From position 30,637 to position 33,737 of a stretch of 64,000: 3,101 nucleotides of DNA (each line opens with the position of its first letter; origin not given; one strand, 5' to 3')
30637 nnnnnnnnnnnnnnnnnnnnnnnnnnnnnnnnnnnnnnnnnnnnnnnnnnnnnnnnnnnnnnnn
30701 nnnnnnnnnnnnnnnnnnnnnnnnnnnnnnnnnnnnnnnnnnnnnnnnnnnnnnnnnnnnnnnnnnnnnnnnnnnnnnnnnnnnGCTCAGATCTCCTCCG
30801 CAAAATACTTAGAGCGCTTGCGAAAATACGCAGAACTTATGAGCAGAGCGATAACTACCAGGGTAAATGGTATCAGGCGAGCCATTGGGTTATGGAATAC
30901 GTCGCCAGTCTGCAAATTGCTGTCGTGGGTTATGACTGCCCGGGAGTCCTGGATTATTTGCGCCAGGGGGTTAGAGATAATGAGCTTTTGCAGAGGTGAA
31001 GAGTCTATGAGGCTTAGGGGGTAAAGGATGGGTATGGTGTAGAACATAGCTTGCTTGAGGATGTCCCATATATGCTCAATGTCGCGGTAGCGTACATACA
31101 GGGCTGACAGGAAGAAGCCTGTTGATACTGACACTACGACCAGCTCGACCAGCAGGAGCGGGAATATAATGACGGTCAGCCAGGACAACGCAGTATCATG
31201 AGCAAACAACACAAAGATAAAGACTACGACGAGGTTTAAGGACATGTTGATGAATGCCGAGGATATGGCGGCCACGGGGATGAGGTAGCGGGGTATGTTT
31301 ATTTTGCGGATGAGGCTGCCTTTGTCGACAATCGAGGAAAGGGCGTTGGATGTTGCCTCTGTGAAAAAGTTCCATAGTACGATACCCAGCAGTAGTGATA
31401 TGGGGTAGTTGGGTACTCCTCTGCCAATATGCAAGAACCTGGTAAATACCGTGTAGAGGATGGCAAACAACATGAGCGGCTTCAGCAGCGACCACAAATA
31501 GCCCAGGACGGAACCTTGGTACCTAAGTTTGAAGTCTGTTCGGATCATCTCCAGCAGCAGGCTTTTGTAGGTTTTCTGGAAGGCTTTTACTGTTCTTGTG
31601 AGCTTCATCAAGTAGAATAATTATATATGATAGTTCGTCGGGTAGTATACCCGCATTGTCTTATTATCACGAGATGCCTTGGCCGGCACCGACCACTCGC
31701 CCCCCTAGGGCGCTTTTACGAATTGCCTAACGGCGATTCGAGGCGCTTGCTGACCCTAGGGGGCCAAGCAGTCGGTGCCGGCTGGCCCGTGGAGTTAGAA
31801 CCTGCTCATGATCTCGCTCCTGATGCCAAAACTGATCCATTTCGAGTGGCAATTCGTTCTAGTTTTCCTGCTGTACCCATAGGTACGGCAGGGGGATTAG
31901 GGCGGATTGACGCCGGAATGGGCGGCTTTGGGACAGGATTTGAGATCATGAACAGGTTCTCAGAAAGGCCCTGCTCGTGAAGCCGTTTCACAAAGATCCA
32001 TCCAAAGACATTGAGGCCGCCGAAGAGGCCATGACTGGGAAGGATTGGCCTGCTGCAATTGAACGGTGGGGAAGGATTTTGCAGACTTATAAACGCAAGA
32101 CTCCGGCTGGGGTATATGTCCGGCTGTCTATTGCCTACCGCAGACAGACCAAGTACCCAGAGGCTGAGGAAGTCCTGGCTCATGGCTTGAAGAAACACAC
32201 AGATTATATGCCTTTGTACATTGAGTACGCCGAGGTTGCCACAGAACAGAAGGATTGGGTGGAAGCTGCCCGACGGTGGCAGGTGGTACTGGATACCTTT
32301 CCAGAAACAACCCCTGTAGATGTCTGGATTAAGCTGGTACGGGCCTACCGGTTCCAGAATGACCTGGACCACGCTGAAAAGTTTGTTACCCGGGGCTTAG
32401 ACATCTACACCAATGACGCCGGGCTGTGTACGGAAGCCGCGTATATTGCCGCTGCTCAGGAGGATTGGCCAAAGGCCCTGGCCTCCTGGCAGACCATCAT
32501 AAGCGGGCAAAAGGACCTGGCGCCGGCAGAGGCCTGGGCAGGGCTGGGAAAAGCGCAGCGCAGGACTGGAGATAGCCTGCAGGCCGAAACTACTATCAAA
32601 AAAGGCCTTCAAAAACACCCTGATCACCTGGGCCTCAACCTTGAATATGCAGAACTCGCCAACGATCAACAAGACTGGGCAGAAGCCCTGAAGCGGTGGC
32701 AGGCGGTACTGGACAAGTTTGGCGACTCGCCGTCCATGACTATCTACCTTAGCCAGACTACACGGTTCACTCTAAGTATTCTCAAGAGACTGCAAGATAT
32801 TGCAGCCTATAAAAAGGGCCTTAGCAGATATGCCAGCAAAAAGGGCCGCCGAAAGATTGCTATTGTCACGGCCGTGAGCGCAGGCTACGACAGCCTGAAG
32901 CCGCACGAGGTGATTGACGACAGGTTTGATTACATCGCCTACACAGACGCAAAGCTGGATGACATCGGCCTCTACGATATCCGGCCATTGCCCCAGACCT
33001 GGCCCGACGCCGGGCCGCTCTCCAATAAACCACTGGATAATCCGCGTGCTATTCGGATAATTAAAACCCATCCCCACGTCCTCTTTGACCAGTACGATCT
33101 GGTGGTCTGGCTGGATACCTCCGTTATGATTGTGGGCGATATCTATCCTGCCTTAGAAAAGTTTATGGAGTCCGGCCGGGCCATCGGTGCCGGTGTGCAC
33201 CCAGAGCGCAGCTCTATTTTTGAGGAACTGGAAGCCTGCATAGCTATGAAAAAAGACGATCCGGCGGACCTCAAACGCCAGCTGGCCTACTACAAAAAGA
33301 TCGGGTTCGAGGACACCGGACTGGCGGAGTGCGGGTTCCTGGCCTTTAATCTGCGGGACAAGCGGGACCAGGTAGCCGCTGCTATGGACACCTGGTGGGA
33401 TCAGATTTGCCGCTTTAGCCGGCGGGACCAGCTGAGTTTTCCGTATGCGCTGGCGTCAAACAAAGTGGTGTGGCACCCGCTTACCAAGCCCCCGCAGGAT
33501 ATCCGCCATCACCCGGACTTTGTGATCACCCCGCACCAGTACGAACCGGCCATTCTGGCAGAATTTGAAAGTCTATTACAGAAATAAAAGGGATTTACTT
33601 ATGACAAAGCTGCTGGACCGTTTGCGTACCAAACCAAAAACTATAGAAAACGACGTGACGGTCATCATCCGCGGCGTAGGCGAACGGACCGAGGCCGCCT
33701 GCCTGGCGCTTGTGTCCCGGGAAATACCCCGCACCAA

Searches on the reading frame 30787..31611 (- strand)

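Call 32: search_protein_families(library=pfam, max_evalue=0.0001, proteins=[window:30787-31611:-])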
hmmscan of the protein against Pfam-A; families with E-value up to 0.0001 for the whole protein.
window:30787-31611:- (274 aa): 1 family
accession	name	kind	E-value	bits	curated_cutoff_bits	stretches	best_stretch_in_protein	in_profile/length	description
PF01061.29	ABC2_membrane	-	1.6e-17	64.2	26.9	1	20-221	4-204/211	ABC-2 type transporter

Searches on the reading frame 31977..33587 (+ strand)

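Call 32: search_protein_families(library=pfam, max_evalue=0.0001, proteins=[window:31977-33587:+])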
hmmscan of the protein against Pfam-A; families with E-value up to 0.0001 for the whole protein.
window:31977-33587:+ (536 aa): 11 families
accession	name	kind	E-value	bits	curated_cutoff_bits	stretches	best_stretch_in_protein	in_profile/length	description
PF13428.12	TPR_14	-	1.6e-14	53.4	23.5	0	185-227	2-44/44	Tetratricopeptide repeat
PF14559.12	TPR_19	-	1.8e-12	47.8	25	0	198-252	5-59/68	Tetratricopeptide repeat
PF23914.1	TPR_CcmH_CycH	-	3.5e-12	46.9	42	0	47-112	90-155/158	Cytochrome c-type biogenesis protein H TPR domain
PF04765.19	TOD1_MUCI70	-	5.5e-12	46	21.4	1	350-492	136-286/314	TOD1/MUCI70, glycosyltransferase-like domain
PF07719.23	TPR_2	-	2.6e-11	43.1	27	0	184-217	1-34/34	Tetratricopeptide repeat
PF13424.12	TPR_12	-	3.1e-11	43.7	30.1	0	81-145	6-76/77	Tetratricopeptide repeat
PF13432.12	TPR_16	-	6.4e-09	36.5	32.7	0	190-246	3-59/65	Tetratricopeptide repeat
PF13174.12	TPR_6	-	8.9e-08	32.7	26.3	0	224-251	6-33/33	Tetratricopeptide repeat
PF25062.1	ARM_TT21_N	-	2.4e-05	24.6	40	0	53-94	177-218/222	Tetratricopeptide repeat protein 21 N-terminal ARM repeat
PF13181.12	TPR_8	-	2.5e-05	24.5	25.7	0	115-144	2-31/34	Tetratricopeptide repeat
PF13525.12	YfiO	-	8.7e-05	22.8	25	0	84-192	11-115/203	Outer membrane lipoprotein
